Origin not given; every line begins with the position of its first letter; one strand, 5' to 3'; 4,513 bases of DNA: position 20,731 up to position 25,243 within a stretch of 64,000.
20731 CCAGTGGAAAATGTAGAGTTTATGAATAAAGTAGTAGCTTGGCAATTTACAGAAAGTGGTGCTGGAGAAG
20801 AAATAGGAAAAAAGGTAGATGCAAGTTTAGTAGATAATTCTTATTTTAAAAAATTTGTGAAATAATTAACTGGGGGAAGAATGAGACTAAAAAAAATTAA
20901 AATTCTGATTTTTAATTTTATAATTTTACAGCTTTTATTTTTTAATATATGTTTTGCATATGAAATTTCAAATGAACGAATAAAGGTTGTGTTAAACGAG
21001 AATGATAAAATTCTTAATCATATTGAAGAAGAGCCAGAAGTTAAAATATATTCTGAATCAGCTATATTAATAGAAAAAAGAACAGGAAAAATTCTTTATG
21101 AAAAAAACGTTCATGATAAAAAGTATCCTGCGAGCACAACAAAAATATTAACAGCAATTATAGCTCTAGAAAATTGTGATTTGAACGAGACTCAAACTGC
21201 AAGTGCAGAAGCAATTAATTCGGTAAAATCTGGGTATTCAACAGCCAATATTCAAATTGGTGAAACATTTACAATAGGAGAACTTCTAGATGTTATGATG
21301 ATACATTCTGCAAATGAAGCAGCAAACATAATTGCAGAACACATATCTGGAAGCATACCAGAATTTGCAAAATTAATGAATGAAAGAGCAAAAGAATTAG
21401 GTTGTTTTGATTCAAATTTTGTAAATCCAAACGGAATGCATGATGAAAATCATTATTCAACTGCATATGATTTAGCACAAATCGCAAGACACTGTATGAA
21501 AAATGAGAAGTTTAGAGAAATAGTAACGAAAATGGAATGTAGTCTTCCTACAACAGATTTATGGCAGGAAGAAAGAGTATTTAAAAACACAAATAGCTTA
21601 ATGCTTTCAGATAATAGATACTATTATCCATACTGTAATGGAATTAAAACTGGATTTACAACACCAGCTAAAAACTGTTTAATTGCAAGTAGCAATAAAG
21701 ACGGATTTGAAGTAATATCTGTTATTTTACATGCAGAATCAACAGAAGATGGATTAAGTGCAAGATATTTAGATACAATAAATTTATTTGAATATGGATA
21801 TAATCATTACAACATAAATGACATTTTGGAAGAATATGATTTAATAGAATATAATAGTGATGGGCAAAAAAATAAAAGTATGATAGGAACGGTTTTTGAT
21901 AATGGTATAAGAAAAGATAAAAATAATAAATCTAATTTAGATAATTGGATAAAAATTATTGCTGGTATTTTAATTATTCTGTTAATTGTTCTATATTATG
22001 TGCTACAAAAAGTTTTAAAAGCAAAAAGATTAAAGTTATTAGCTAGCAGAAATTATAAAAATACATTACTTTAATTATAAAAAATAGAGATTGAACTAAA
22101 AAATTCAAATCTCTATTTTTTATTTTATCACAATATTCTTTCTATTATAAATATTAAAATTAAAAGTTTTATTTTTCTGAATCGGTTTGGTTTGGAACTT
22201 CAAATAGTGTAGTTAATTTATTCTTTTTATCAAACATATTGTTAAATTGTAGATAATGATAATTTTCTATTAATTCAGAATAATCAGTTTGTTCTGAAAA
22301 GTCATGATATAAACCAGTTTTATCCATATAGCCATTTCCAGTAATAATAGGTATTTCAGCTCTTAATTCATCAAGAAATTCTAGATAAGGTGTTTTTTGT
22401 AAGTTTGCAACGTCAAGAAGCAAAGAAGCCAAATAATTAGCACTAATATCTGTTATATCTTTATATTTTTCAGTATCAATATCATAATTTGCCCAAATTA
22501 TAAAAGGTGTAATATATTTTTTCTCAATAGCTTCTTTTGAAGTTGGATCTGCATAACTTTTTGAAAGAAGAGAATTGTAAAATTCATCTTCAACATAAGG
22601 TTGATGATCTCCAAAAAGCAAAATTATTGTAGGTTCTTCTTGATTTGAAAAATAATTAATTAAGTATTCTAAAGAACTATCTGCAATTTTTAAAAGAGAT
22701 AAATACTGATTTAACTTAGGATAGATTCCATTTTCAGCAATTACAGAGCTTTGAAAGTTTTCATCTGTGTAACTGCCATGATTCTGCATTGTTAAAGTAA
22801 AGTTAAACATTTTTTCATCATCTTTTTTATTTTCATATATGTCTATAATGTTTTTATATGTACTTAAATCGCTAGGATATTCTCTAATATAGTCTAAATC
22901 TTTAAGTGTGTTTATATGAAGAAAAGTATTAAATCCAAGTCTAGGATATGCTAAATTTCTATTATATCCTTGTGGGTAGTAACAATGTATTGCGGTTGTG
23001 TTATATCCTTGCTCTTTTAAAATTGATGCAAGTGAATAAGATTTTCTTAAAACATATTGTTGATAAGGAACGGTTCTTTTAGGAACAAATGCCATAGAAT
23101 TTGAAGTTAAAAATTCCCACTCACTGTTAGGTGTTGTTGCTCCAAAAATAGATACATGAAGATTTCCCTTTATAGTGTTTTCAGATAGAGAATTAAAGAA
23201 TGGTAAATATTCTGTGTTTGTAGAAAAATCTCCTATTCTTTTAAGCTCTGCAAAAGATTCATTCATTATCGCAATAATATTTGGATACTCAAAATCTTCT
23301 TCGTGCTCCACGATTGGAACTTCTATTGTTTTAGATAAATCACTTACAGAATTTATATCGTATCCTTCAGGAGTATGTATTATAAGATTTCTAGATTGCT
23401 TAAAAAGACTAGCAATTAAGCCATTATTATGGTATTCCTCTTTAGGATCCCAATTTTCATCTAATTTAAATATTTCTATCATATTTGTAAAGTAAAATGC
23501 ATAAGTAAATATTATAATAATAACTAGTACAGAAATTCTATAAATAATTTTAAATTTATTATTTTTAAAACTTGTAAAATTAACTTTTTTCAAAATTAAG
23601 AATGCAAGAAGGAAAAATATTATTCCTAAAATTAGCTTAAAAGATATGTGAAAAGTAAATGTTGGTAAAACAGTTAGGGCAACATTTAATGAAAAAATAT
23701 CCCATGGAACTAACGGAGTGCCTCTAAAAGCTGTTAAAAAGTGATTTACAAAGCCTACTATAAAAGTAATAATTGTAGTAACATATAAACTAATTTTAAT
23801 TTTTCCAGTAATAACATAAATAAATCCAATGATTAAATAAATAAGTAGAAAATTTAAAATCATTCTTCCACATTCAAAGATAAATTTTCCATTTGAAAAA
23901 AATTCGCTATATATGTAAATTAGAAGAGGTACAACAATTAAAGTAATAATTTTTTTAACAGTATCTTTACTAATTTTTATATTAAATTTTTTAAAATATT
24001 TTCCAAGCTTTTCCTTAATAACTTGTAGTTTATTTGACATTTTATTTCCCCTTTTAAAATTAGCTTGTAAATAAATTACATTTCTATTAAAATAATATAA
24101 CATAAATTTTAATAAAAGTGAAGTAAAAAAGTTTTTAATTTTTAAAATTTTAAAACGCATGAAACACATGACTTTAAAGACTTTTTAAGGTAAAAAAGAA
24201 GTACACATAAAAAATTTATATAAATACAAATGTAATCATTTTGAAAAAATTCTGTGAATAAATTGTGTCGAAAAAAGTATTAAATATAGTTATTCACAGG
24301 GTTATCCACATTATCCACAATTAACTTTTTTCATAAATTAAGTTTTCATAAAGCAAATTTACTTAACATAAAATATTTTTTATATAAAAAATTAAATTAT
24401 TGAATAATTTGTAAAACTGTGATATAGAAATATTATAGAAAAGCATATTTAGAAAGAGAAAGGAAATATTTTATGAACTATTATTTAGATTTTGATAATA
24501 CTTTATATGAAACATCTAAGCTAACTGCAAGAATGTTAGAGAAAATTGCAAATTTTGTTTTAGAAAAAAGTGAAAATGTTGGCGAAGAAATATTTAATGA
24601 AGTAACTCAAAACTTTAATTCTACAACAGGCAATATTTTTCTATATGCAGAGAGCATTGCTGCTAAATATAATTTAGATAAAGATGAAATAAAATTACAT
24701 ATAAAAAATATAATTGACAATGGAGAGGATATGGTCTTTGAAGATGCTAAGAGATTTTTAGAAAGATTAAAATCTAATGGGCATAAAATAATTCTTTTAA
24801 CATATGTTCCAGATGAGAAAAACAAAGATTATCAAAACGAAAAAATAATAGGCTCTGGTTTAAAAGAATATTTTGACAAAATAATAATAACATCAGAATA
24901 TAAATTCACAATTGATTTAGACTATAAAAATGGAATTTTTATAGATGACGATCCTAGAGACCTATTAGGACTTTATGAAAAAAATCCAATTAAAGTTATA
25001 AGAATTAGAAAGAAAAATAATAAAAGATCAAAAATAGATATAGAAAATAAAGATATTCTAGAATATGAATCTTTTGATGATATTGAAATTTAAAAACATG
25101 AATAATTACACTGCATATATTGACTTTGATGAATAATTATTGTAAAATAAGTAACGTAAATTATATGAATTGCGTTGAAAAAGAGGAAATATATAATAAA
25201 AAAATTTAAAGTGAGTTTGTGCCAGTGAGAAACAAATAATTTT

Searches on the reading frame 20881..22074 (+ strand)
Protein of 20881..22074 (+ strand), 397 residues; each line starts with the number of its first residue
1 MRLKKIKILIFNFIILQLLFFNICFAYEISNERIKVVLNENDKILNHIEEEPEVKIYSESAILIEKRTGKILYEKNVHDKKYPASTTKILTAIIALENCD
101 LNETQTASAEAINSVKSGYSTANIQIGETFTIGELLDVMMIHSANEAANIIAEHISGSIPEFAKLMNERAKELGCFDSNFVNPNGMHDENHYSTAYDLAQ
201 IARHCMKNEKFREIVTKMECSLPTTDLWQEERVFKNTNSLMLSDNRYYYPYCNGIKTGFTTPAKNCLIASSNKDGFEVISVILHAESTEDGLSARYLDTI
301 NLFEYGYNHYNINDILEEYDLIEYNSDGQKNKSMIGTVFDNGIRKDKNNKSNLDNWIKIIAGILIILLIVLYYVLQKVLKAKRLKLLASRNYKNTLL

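Call 40: search_protein_families(library=pfam, proteins=[window:20881-22074:+], max_evalue=0.00001)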
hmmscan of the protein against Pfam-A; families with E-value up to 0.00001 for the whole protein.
window:20881-22074:+ (397 aa): 2 families
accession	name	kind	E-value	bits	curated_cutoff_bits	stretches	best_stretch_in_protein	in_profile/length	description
PF00768.25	Peptidase_S11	-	1.3e-56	192.2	27.6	1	51-286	7-238/239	D-alanyl-D-alanine carboxypeptidase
PF13354.11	Beta-lactamase2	-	2e-07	31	22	1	73-204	13-145/214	Beta-lactamase enzyme family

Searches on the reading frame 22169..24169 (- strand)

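Call 41: search_protein_families(library=pfam, proteins=[window:22169-24169:-], max_evalue=0.00001)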
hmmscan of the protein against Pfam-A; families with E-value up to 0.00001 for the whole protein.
window:22169-24169:- (666 aa): 1 family
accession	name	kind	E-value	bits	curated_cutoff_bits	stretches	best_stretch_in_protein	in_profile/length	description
PF00884.28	Sulfatase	-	5.2e-30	105.2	25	1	296-589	1-300/301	Sulfatase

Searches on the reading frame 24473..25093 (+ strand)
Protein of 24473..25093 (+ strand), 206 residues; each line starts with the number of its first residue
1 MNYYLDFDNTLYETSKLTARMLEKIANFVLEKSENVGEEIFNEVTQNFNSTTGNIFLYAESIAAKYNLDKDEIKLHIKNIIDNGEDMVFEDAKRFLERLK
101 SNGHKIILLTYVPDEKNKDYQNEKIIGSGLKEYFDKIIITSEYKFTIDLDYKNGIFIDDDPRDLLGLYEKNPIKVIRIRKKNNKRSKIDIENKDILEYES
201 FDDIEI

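Call 41: search_protein_families(library=pfam, proteins=[window:24473-25093:+], max_evalue=0.00001)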
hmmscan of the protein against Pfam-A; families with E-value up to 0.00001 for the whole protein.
window:24473-25093:+ (206 aa): 2 families
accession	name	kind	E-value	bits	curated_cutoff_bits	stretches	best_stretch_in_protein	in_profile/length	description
PF00702.32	Hydrolase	-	1.6e-08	35.7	26.4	1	5-142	6-149/191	haloacid dehalogenase-like hydrolase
PF13419.12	HAD_2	-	1.6e-06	28.8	23.8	1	6-143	4-131/178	Haloacid dehalogenase-like hydrolase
